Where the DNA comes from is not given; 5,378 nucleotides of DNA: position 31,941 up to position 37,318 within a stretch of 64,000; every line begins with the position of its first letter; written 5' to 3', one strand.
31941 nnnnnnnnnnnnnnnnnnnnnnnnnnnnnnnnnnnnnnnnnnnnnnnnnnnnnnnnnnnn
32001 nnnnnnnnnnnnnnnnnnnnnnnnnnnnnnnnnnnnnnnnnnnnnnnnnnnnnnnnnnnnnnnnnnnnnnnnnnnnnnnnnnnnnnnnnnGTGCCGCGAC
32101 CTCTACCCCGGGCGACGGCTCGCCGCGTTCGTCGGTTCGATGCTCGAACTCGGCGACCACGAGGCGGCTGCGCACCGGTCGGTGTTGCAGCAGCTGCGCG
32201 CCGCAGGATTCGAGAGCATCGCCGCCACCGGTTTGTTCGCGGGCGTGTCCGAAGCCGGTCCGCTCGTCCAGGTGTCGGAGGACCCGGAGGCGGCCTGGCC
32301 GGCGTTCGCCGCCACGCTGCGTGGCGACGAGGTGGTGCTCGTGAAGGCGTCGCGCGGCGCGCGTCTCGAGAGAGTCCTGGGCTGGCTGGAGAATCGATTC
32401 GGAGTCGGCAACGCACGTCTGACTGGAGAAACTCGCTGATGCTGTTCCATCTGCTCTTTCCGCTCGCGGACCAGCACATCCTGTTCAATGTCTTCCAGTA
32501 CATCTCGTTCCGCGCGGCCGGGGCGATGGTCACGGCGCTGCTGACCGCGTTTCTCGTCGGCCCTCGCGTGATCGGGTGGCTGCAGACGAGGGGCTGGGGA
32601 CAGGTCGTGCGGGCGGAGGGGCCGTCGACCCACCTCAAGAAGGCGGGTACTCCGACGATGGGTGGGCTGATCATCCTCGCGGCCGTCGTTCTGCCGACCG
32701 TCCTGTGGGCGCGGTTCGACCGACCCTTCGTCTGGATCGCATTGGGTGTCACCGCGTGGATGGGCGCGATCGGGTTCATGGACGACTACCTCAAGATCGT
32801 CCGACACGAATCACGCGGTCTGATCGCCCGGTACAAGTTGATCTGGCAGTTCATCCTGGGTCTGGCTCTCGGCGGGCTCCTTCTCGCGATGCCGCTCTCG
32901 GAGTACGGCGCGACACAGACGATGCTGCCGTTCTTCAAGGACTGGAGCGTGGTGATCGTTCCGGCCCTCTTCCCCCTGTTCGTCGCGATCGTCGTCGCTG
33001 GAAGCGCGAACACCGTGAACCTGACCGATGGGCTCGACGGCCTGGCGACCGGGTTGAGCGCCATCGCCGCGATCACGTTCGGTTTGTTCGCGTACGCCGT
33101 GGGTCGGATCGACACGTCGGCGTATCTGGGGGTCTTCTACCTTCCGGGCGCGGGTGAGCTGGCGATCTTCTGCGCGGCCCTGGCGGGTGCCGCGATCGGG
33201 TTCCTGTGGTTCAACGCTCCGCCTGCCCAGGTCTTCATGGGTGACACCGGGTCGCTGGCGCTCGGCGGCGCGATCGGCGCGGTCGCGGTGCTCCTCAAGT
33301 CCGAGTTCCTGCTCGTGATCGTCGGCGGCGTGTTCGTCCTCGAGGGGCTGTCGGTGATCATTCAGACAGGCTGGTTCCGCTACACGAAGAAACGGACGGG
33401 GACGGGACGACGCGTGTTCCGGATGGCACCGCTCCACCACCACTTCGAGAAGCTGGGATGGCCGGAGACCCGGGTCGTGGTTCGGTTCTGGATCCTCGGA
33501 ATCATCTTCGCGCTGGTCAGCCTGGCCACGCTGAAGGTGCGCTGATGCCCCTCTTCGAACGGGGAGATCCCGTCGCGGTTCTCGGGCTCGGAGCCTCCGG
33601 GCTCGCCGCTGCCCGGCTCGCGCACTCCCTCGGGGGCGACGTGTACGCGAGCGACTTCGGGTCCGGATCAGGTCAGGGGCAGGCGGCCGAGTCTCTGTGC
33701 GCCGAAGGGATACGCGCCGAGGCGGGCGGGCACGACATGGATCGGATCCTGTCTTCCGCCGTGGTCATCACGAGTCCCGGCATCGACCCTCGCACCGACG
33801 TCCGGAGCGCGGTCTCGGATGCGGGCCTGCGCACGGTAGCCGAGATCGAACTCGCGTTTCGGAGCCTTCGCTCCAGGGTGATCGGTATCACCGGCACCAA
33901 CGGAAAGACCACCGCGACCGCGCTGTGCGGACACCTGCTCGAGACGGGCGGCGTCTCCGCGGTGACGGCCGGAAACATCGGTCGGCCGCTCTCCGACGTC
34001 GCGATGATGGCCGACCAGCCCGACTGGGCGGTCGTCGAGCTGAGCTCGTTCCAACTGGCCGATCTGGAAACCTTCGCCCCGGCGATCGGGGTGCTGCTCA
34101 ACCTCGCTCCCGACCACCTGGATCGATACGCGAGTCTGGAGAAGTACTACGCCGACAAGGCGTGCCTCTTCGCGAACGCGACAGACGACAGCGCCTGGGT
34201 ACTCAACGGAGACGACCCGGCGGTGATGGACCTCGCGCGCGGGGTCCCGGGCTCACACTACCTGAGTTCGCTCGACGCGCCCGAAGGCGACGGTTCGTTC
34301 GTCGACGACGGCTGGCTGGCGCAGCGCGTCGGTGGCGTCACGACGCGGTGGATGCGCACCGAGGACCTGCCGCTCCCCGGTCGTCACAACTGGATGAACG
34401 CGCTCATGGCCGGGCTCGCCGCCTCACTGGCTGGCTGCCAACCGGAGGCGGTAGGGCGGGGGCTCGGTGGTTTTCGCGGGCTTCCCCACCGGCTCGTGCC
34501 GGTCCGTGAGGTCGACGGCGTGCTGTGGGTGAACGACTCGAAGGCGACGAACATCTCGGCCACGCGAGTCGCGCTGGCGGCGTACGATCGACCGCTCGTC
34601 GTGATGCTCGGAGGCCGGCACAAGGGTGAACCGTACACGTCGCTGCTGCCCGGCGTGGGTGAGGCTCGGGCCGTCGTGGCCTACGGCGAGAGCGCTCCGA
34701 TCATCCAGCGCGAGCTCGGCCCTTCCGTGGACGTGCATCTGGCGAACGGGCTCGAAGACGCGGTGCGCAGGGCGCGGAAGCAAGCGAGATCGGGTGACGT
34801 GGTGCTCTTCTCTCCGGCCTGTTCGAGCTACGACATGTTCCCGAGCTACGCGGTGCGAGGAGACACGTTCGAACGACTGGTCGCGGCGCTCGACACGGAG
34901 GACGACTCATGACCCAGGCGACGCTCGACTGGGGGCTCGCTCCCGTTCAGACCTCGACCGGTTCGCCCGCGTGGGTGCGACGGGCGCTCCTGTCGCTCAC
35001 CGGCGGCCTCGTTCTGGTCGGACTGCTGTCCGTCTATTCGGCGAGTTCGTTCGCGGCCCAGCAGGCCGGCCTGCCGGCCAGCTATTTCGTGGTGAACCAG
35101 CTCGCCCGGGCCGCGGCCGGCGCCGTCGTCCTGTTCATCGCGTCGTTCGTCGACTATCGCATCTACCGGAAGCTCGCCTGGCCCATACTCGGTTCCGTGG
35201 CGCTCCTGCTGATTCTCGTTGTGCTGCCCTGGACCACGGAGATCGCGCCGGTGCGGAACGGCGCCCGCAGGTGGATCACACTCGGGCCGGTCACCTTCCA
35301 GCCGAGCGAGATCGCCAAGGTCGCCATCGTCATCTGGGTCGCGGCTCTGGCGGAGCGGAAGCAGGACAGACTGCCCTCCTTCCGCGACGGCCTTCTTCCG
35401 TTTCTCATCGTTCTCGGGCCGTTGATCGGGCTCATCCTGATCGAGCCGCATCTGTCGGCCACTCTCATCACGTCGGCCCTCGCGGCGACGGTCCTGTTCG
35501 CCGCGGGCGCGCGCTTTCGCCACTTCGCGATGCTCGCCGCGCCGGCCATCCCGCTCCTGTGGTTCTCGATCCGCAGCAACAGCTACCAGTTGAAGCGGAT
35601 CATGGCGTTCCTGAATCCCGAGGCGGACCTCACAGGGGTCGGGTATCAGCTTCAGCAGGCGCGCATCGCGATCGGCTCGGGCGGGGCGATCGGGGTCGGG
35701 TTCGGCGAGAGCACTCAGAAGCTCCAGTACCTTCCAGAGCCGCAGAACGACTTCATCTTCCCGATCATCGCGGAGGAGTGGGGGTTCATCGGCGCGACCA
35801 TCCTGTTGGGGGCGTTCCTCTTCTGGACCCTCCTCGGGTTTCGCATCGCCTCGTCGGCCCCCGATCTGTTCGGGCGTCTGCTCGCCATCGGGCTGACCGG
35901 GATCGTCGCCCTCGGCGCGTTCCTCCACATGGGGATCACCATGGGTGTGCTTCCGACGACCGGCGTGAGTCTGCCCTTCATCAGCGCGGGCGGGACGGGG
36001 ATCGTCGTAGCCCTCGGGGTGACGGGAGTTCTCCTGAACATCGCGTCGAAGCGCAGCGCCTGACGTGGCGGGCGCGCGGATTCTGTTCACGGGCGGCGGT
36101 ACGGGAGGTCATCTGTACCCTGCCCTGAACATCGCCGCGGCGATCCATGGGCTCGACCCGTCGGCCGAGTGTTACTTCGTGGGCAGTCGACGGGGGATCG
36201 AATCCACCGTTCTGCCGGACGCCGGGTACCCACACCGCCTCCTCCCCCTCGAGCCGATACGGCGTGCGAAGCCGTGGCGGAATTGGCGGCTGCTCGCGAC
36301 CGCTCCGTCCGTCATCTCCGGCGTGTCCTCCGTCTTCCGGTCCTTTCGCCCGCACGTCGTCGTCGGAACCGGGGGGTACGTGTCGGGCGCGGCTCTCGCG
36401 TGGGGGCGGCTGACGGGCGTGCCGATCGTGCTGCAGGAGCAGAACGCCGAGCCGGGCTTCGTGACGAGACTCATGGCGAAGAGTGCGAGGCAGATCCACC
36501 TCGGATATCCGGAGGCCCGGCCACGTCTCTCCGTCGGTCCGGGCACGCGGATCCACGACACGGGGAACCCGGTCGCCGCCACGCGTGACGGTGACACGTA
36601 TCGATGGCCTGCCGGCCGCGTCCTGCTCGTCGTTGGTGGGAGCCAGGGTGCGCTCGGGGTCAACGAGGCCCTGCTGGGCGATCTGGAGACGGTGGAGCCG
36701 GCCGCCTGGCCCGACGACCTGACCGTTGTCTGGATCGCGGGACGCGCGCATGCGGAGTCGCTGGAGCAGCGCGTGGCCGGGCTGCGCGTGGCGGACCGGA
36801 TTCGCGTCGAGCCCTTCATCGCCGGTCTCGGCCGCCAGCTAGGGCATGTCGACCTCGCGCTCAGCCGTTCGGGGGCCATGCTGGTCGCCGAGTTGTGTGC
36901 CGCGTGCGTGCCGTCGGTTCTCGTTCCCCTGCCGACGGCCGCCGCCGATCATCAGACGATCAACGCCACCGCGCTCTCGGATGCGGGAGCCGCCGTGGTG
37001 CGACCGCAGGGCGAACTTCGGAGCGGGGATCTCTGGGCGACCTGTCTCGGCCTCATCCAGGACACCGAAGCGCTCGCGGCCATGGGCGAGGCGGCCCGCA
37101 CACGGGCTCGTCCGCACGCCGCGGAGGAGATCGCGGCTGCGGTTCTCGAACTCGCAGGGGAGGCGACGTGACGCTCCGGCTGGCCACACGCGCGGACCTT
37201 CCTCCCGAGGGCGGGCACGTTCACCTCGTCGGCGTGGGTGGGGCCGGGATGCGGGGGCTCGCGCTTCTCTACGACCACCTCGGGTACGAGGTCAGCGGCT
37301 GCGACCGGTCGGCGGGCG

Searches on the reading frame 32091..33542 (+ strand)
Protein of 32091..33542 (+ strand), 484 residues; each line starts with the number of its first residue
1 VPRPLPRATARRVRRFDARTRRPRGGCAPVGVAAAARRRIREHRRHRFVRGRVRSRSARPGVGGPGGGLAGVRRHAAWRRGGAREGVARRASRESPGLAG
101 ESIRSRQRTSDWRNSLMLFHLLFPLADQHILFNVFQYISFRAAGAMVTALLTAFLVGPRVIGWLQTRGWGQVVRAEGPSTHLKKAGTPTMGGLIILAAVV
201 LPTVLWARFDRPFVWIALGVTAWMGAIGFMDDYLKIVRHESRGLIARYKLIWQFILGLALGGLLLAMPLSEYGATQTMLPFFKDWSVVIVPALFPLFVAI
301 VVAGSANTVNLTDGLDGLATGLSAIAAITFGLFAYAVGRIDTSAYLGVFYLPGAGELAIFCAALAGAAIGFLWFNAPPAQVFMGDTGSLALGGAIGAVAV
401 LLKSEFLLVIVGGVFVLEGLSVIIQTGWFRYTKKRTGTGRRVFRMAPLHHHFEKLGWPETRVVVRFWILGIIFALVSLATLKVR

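Call 50: search_protein_families(library=ncbifam, proteins=[window:32091-33542:+], max_evalue=1e-30)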
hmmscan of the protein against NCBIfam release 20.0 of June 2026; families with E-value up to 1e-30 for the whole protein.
window:32091-33542:+ (484 aa): 2 families
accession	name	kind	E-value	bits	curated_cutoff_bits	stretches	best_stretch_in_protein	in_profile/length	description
TIGR00445.1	mraY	equivalog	5.4e-114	381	192.05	1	154-484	2-321/321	phospho-N-acetylmuramoyl-pentapeptide-transferase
NF053644.1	MraY_archaea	equivalog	3e-32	112.3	450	0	293-478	182-340/340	pseudomurein biosynthesis MraY family phospho-N-acetylmuramoyl-pentapeptide-transferase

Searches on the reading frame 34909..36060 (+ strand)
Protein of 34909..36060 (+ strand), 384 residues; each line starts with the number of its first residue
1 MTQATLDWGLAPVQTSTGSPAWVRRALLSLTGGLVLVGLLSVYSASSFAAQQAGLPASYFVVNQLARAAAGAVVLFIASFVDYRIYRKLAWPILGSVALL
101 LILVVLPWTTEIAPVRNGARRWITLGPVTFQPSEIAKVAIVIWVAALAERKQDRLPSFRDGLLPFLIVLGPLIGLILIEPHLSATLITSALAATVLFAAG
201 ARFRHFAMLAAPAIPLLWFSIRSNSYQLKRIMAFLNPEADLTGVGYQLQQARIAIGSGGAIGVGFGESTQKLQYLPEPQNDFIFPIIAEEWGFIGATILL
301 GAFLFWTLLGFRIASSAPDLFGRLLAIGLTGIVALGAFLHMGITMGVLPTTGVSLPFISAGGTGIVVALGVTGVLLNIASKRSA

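Call 50: search_protein_families(library=ncbifam, proteins=[window:34909-36060:+], max_evalue=1e-30)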
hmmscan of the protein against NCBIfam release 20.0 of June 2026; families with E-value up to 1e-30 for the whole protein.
window:34909-36060:+ (384 aa): 6 families
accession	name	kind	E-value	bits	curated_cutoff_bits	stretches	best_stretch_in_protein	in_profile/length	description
TIGR02614.1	ftsW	equivalog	4.2e-102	341.9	337.5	1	25-381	2-356/357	putative lipid II flippase FtsW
TIGR02615.1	spoVE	exception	4.6e-95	319.1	448.8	1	33-379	10-353/354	stage V sporulation protein E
TIGR02210.1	rodA_shape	equivalog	1.9e-85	287.1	336.7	1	28-382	5-356/357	rod shape-determining protein RodA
NF008060.0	PRK10794.1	equivalog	6.2e-57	193.2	590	1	39-382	26-363/370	peptidoglycan glycosyltransferase MrdB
NF008042.0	PRK10774.1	equivalog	6.3e-50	170.3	493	1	7-378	19-388/405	cell division protein FtsW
NF037961.1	RodA_shape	subfamily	1.4e-39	136.6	150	0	236-368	257-397/415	rod shape-determining protein RodA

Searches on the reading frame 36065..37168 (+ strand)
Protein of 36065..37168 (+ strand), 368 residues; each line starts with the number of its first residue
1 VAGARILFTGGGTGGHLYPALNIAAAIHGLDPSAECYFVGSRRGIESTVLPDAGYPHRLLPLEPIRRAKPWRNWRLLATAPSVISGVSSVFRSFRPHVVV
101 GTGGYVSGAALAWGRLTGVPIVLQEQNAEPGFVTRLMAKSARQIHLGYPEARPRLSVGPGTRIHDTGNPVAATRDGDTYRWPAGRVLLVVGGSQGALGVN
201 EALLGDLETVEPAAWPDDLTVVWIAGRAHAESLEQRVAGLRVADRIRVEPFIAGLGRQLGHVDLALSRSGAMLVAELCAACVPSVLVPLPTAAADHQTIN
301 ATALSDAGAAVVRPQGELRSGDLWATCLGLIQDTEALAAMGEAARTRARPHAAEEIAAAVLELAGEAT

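Call 50: search_protein_families(library=ncbifam, proteins=[window:36065-37168:+], max_evalue=1e-30)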
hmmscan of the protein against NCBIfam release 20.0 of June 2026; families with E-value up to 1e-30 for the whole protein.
window:36065-37168:+ (368 aa): 1 family
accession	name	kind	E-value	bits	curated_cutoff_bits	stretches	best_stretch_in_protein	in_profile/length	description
TIGR01133.1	murG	equivalog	1.6e-64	218.1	250.25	1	5-359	7-352/353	undecaprenyldiphospho-muramoylpentapeptide beta-N-acetylglucosaminyltransferase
